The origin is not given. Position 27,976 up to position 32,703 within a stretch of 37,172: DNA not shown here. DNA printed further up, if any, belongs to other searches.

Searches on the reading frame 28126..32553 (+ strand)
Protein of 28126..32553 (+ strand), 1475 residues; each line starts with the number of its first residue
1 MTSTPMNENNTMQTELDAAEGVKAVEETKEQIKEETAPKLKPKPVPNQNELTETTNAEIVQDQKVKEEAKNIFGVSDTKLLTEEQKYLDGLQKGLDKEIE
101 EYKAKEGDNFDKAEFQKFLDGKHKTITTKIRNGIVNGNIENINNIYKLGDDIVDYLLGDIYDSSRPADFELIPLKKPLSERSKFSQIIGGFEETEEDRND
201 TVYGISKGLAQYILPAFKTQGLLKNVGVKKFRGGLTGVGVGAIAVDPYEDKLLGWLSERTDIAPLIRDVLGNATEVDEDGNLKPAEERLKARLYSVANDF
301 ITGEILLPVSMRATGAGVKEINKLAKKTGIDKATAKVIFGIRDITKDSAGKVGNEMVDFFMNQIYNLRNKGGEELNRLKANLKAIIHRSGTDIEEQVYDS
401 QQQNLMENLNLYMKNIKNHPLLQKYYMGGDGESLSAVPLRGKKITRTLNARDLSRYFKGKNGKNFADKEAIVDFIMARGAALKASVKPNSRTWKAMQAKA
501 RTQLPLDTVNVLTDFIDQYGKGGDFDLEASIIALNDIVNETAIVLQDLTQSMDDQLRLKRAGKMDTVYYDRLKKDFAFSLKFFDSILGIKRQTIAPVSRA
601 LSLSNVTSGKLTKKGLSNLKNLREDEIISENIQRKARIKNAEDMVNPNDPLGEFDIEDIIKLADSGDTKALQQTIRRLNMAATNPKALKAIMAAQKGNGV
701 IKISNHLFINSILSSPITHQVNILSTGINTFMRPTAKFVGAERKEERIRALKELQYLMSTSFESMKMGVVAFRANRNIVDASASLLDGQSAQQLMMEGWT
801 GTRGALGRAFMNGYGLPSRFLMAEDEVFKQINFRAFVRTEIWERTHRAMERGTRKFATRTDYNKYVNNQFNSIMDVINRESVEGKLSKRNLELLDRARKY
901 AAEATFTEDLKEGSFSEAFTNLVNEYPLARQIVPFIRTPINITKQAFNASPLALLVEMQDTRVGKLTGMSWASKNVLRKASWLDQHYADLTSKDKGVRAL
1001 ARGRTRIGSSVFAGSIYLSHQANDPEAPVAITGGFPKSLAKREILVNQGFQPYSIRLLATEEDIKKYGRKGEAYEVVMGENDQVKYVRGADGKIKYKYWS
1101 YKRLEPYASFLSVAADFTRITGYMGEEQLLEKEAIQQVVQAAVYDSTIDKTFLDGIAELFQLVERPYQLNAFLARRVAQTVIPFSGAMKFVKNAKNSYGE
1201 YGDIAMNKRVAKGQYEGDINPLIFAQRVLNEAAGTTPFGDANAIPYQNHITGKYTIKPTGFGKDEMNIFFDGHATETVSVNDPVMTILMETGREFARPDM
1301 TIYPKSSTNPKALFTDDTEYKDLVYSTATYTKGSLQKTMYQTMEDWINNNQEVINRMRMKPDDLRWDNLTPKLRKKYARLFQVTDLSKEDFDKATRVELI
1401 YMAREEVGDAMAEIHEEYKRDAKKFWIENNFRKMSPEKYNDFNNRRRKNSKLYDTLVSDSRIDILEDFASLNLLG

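Call 6: search_protein_families(library=pfam, proteins=[window:28126-32553:+], max_evalue=0.01)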
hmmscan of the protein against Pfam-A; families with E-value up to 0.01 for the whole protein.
window:28126-32553:+ (1475 aa): 0 families

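Call 36: search_protein_families(library=phrogs, proteins=[window:28126-32553:+], max_evalue=0.01)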
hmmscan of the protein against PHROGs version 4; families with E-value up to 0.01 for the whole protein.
window:28126-32553:+ (1475 aa): 1 family
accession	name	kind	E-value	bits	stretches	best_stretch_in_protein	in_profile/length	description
phrog_6651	-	head and packaging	1.1e-39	137.2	1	656-1194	663-1165/1375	internal virion protein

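Call 58: search_solved_structures(query=window:28126-32553:+, max_evalue=1)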
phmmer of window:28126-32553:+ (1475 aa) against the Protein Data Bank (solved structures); distinct sequences matched with E-value up to 1: 0.
